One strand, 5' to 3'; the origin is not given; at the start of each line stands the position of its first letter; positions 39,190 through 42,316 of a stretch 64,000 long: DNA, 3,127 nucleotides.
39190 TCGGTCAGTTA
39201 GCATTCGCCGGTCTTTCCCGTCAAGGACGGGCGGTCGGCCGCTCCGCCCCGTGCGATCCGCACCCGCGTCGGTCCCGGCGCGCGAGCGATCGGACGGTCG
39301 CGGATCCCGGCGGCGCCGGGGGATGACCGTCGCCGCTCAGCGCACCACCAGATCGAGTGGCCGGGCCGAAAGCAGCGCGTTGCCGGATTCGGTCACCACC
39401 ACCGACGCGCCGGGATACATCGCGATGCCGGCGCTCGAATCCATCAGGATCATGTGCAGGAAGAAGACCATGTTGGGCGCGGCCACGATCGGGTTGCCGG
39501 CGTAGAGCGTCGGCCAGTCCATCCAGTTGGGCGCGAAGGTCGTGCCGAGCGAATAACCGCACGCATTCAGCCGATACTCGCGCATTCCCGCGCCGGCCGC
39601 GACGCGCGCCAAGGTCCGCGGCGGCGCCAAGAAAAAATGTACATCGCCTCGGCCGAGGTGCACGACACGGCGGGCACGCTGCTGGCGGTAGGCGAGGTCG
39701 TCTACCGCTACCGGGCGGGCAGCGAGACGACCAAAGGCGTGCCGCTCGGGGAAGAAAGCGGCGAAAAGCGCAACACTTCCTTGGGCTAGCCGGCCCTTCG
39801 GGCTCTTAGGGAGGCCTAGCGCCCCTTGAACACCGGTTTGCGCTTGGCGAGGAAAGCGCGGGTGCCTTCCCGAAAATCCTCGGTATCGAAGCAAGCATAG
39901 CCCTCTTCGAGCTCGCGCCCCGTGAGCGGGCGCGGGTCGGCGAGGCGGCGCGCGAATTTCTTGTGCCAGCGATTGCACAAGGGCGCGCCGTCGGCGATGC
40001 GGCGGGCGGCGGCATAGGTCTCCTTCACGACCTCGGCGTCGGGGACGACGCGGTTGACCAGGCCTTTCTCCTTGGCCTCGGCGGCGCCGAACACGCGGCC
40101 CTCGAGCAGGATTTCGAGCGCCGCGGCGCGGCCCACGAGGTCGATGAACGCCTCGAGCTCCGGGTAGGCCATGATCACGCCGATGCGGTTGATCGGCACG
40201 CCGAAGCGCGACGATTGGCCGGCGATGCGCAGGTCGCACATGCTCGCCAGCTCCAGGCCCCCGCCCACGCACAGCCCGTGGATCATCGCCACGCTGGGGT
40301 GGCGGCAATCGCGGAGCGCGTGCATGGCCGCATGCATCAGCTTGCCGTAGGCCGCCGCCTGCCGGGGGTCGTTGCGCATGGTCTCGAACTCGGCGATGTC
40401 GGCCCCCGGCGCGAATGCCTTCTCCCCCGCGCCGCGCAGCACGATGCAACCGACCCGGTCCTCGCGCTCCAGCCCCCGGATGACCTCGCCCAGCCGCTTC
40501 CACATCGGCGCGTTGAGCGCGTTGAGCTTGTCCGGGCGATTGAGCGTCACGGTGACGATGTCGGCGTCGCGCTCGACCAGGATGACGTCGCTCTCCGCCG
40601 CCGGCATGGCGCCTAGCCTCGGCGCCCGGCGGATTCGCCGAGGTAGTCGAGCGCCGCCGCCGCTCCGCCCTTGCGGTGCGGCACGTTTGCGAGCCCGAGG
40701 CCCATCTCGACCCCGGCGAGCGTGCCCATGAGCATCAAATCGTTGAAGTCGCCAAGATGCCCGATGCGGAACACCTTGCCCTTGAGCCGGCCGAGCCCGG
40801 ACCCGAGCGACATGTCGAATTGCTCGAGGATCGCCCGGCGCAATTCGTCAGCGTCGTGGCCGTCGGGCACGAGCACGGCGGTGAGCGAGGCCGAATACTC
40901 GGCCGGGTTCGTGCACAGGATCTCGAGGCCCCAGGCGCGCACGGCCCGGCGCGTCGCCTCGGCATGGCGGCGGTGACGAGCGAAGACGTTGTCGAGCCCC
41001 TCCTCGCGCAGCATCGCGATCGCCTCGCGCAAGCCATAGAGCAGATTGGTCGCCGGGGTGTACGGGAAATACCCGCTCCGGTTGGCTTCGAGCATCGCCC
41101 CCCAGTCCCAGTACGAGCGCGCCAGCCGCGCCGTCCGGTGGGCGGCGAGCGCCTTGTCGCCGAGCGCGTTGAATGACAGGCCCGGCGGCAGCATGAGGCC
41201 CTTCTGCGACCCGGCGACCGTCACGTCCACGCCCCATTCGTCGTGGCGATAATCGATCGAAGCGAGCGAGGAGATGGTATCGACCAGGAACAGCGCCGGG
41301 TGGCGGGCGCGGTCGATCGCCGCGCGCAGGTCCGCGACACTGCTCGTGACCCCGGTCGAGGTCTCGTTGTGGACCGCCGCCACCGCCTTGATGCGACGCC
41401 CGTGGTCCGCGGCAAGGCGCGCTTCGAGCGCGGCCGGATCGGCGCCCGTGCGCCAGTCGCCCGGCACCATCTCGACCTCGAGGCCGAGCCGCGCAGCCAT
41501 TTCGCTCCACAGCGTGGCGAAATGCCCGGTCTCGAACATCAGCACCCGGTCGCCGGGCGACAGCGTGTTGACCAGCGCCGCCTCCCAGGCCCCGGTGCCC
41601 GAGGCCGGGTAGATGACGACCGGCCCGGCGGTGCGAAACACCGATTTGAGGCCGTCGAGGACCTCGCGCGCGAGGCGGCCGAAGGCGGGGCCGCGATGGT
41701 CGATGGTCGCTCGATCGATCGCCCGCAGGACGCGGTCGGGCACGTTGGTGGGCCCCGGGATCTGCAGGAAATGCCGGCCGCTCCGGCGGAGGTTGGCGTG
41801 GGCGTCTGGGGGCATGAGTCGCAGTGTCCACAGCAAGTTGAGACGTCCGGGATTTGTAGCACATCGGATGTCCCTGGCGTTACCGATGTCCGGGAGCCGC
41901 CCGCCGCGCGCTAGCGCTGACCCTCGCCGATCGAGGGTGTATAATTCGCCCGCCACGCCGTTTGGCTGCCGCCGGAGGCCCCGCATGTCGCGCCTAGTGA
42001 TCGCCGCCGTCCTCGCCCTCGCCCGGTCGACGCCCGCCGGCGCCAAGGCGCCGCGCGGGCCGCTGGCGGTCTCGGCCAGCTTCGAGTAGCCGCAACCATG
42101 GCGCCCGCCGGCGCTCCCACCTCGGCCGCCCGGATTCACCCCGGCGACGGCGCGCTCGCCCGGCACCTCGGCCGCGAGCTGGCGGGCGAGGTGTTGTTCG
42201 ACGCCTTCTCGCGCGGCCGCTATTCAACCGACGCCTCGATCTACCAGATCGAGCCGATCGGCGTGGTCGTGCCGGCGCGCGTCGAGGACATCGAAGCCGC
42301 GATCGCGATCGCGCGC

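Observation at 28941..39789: A ~10.5-kb segment bounded by ~185-bp direct repeats of the thioesterase 3' end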

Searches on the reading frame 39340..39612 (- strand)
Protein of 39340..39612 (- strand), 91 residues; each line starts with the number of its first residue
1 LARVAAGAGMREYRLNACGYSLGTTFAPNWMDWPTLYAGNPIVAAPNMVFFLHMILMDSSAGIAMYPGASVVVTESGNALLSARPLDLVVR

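Call 27: find_homologous_proteins(query=window:39340-39612:-)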
Query window:39340-39612:- (91 aa): 247 proteins with E <= 0.001 among 249 candidates; the best 120 are listed.
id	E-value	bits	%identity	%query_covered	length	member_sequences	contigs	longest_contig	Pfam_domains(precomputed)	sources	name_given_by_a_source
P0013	8.4e-54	197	100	100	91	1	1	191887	-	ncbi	ncbi:MAG: hypothetical protein ACT4P2_04800 [Pseudomonadota bacterium]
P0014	4.4e-37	144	74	99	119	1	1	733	-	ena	-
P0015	1.8e-34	135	73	99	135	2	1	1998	PF00557.30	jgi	jgi:Xaa-Pro dipeptidase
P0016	8.2e-34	133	69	99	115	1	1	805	PF00557.30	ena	-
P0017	9.3e-34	133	68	99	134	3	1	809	PF00557.30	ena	-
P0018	1.9e-33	132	67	99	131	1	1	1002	PF00557.30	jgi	-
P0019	3.6e-33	131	67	98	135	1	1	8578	PF00557.30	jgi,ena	-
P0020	4.0e-33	131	70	90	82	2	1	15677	-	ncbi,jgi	-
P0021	7.1e-33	130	71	98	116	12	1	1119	PF00557.30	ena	-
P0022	1.4e-32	129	68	99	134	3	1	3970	PF00557.30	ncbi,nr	ncbi:MAG: M24 family metallopeptidase, partial [Deltaproteobacteria bacterium]|nr:M24 family metallo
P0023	1.5e-32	129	68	99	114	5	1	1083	PF00557.30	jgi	jgi:Xaa-Pro dipeptidase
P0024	5.8e-32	127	67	98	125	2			PF00557.30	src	-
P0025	6.6e-32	127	67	99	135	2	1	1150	PF00557.30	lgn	-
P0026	7.8e-32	127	70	99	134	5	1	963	PF00557.30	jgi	jgi:Xaa-Pro dipeptidase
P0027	1.1e-31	126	69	92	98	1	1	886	-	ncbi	-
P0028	1.4e-31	126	64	99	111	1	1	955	PF00557.30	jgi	jgi:Xaa-Pro dipeptidase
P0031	4.3e-31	124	68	99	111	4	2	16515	PF00557.30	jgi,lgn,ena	-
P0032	4.9e-31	124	64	99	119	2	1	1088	PF00557.30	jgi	jgi:Xaa-Pro dipeptidase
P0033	5.7e-31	124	68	99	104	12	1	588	PF00557.30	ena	-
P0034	6.4e-31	124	65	98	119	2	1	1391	PF00557.30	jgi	-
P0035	7.1e-31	124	65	98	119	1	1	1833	PF00557.30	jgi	jgi:Xaa-Pro dipeptidase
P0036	7.5e-31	124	64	99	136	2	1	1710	PF00557.30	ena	-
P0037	8.4e-31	123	66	99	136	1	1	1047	PF00557.30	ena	-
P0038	9.2e-31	123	67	92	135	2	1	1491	PF00557.30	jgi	jgi:Xaa-Pro dipeptidase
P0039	1.0e-30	123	66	99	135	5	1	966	PF00557.30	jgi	jgi:Xaa-Pro dipeptidase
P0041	1.5e-30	123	64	99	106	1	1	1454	PF00557.30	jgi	jgi:Xaa-Pro dipeptidase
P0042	2.4e-30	122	66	98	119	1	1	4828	PF00557.30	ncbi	-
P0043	3.9e-30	121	67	98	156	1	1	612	PF00557.30,PF13773.12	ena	-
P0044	4.6e-30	121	63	99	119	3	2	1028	PF00557.30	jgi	jgi:Xaa-Pro dipeptidase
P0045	6.8e-30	121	61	99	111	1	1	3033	PF00557.30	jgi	-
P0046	7.8e-30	120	64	98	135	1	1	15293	PF00557.30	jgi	jgi:Xaa-Pro dipeptidase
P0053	2.5e-29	119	65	91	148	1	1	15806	PF00557.30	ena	-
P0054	2.6e-29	119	66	99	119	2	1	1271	PF00557.30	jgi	jgi:Xaa-Pro dipeptidase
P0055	3.0e-29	119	63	99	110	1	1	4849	PF00557.30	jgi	-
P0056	3.2e-29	118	63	99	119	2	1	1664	PF00557.30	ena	-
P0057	5.2e-29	118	64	99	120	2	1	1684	PF00557.30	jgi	jgi:Xaa-Pro dipeptidase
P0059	6.4e-29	117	61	99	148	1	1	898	PF00557.30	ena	-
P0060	7.4e-29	117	62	99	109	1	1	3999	PF00557.30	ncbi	-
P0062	8.7e-29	117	62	98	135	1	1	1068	PF00557.30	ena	-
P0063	9.1e-29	117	64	92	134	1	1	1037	PF00557.30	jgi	jgi:Xaa-Pro dipeptidase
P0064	9.3e-29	117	63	98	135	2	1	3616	PF00557.30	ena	-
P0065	9.9e-29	117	62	99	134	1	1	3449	PF00557.30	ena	-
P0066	1.7e-28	116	60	98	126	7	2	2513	PF00557.30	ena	-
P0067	2.0e-28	116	67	90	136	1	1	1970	PF00557.30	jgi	-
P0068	2.2e-28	116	63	99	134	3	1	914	PF00557.30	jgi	-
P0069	2.2e-28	116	67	90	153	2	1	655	PF00557.30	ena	-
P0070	2.2e-28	116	63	98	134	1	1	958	PF00557.30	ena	-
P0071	2.3e-28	116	61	98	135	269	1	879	PF00557.30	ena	-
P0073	2.4e-28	116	59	99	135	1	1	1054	PF00557.30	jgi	jgi:Xaa-Pro dipeptidase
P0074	4.0e-28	115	63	91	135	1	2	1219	PF00557.30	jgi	jgi:Xaa-Pro dipeptidase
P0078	8.6e-28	114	60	99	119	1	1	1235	PF00557.30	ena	-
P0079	8.6e-28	114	64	91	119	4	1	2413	PF00557.30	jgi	jgi:Xaa-Pro dipeptidase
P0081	9.4e-28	114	60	99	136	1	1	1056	PF00557.30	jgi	jgi:Xaa-Pro dipeptidase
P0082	1.2e-27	113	57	98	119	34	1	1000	PF00557.30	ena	-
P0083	1.3e-27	113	60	99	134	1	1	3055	PF00557.30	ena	-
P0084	1.5e-27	113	63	99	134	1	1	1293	PF00557.30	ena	-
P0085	1.6e-27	113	61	97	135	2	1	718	PF00557.30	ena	-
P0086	2.0e-27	113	58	98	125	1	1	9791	PF00557.30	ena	-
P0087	2.4e-27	112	61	99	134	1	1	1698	PF00557.30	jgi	jgi:Xaa-Pro dipeptidase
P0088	3.1e-27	112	63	91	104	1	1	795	PF00557.30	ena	-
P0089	3.2e-27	112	62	99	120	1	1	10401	PF00557.30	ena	-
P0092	4.2e-27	112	58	98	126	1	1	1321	PF00557.30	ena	-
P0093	4.3e-27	112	60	98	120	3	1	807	PF00557.30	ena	-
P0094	4.3e-27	112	61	91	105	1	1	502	PF00557.30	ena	-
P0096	4.8e-27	111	57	98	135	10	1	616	PF00557.30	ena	-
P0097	5.2e-27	111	58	99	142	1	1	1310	PF00557.30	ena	-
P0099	6.9e-27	111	62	90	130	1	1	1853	PF00557.30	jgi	-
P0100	6.9e-27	111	59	99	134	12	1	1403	PF00557.30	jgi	jgi:Xaa-Pro dipeptidase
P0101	8.4e-27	111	62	98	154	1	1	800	PF00557.30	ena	-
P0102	8.9e-27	111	60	98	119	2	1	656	PF00557.30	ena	-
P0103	1.0e-26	110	62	98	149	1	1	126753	PF00557.30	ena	-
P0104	1.0e-26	110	60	98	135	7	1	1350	PF00557.30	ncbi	-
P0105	1.0e-26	110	57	98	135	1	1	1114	PF00557.30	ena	-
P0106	1.1e-26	110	61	92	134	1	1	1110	PF00557.30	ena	-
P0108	1.2e-26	110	58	98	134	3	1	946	PF00557.30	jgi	jgi:Xaa-Pro dipeptidase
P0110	1.7e-26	110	60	91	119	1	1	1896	PF00557.30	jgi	jgi:Xaa-Pro dipeptidase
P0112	1.8e-26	110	58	98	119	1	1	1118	PF00557.30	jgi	jgi:Xaa-Pro dipeptidase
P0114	2.3e-26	109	60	99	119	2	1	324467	PF00557.30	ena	-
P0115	2.5e-26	109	57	98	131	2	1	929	PF00557.30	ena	-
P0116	2.5e-26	109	61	98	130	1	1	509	PF00557.30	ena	-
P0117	2.5e-26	109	60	92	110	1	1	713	PF00557.30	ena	-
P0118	2.7e-26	109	57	98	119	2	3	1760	PF00557.30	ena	-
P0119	2.7e-26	109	57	98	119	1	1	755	PF00557.30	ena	-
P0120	2.7e-26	109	57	98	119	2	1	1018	PF00557.30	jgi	-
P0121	3.4e-26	109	63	98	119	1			PF00557.30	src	-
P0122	3.6e-26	109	58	98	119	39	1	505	PF00557.30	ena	-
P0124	4.1e-26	109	58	98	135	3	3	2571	PF00557.30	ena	-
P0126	4.6e-26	108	61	92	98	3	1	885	PF00557.30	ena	-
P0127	6.4e-26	108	63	92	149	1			PF00557.30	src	-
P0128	6.4e-26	108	56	99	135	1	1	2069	PF00557.30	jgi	jgi:Xaa-Pro dipeptidase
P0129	7.3e-26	108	61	99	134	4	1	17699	PF00557.30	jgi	-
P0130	7.9e-26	108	56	97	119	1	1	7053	PF00557.30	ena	-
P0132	8.7e-26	107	62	90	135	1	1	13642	PF00557.30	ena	-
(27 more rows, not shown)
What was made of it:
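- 39340..39609 (-): C-terminal fragment (about 88 aa plus the stop at 39337-39339) of an M24 creatinase/Xaa-Pro-dipeptidase-type gene. The 5' part is missing. Best hits are PF00557 proteins at up to 74% identity (call 27).
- Tried and rejected: The many 82-156-aa hits in call 27 suggested this.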

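Call 29: find_encoding_contigs(protein=P0046, flank=6000, max_places=3)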
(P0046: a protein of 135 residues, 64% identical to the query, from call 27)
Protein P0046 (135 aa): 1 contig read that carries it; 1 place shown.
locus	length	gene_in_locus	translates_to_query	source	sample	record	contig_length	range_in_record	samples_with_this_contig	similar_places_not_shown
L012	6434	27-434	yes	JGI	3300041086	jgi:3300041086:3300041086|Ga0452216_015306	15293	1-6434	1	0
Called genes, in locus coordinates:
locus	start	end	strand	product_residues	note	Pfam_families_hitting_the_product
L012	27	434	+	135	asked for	PF00557:Peptidase_M24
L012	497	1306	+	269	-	-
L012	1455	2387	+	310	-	PF13793:Pribosyltran_N, PF00156:Pribosyltran, PF14572:Pribosyl_synth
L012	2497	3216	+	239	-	PF01386:Ribosomal_L25p, PF14693:Ribosomal_TL5_C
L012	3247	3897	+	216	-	PF01195:Pept_tRNA_hydro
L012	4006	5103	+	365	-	PF01926:MMR_HSR1, PF02421:FeoB_N, PF06071:YchF-GTPase_C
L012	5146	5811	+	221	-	PF01738:DLH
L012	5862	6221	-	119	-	-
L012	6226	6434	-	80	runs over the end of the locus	-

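Call 30: find_encoding_contigs(protein=P0114, flank=6000, max_places=3)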
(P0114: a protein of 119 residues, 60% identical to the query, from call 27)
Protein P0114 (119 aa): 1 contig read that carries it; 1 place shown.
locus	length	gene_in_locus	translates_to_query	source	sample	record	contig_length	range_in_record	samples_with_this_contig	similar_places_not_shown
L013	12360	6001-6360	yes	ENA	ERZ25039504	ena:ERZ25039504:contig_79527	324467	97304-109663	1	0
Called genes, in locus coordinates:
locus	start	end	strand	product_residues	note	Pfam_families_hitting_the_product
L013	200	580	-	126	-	PF00528:BPD_transp_1 (weak)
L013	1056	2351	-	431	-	PF13561:adh_short_C2, PF00106:adh_short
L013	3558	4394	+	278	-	PF04349:MdoG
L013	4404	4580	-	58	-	PF03724:META (weak)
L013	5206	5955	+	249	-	PF01321:Creatinase_N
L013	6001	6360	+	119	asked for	PF00557:Peptidase_M24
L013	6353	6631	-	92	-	PF11746:DUF3303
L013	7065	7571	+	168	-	PF00496:SBP_bac_5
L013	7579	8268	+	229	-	PF00496:SBP_bac_5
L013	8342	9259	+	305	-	PF19300:BPD_transp_1_N (faint), PF00528:BPD_transp_1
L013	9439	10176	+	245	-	PF00528:BPD_transp_1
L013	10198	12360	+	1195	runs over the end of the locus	PF00005:ABC_tran, PF08352:oligo_HPY (weak), PF00005:ABC_tran, PF13401:AAA_22 (weak), PF10370:Rv2993c-like_N, PF01557:FAA_hydrolase, PF02558:ApbA, PF08546:ApbA_C, +6 more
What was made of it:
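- Tried and rejected: I rejected it because the two cases examined were a gene cut by a contig end and a frameshift-split gene (calls 29, 30).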

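Call 34: search_protein_families(library=pfam, proteins=[window:39340-39612:-], max_evalue=0.01)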
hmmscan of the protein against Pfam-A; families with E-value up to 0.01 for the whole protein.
window:39340-39612:- (91 aa): 0 families

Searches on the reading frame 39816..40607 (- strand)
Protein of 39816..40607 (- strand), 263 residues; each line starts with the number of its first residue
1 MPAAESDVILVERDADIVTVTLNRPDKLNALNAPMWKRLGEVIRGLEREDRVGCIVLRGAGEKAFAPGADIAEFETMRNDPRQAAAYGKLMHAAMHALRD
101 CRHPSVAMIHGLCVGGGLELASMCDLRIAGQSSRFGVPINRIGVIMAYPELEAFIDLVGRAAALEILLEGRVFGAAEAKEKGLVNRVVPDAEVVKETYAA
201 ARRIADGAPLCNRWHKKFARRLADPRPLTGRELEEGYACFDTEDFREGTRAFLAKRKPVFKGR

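Call 6: search_protein_families(library=pfam, proteins=[window:39816-40607:-], max_evalue=0.01)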
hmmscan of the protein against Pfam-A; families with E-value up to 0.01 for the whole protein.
window:39816-40607:- (263 aa): 3 families
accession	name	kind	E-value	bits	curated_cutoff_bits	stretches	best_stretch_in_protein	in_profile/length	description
PF00378.25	ECH_1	-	5.5e-54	183.6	27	1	13-262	2-250/251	Enoyl-CoA hydratase/isomerase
PF16113.10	ECH_2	-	9.2e-31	108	27.2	1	19-193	3-177/335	Enoyl-CoA hydratase/isomerase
PF01343.23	Peptidase_S49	-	0.0063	16.9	24.9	0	99-158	3-58/154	Peptidase family S49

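Call 11: find_encoding_contigs(protein=window:39816-40607:-, flank=10000, max_places=10)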
Protein window:39816-40607:- (263 aa): 1 contig read that carries it; 1 place shown.
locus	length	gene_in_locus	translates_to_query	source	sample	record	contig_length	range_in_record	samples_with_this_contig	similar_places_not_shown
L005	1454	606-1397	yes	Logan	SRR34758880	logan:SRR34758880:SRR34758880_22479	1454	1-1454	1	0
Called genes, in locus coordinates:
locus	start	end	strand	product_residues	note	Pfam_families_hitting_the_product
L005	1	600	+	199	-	?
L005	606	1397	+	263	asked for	PF00378:ECH_1, PF16113:ECH_2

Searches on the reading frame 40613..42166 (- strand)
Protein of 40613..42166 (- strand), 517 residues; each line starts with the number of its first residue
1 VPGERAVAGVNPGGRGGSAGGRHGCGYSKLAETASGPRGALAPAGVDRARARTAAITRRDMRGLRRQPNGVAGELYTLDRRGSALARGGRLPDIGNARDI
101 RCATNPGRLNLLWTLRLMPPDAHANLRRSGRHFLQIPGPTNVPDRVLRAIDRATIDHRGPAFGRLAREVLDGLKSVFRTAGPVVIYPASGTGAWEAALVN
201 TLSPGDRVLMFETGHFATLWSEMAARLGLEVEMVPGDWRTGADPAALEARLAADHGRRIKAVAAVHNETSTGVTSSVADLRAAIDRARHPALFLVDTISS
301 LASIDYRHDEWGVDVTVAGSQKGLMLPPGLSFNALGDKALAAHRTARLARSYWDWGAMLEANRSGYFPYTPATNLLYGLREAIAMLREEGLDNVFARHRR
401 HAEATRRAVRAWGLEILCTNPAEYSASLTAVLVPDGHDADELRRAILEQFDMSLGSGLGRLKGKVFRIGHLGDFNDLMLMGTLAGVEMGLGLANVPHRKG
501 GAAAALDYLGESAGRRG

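Call 6: search_protein_families(library=pfam, proteins=[window:40613-42166:-], max_evalue=0.01)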
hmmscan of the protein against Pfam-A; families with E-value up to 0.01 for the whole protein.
window:40613-42166:- (517 aa): 2 families
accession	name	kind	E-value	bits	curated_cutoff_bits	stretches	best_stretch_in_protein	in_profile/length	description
PF00266.25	Aminotran_5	-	2.8e-21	76.4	21.5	1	135-441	4-324/371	Aminotransferase class-V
PF01053.26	Cys_Met_Meta_PP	-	0.0037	16.3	27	1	185-317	71-193/381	Cys/Met metabolism PLP-dependent enzyme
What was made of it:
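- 39816..42166 (-): Right flank: enoyl-CoA hydratase (39816-40607) and class-V aminotransferase (40613-42166). Pfam (call 6).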
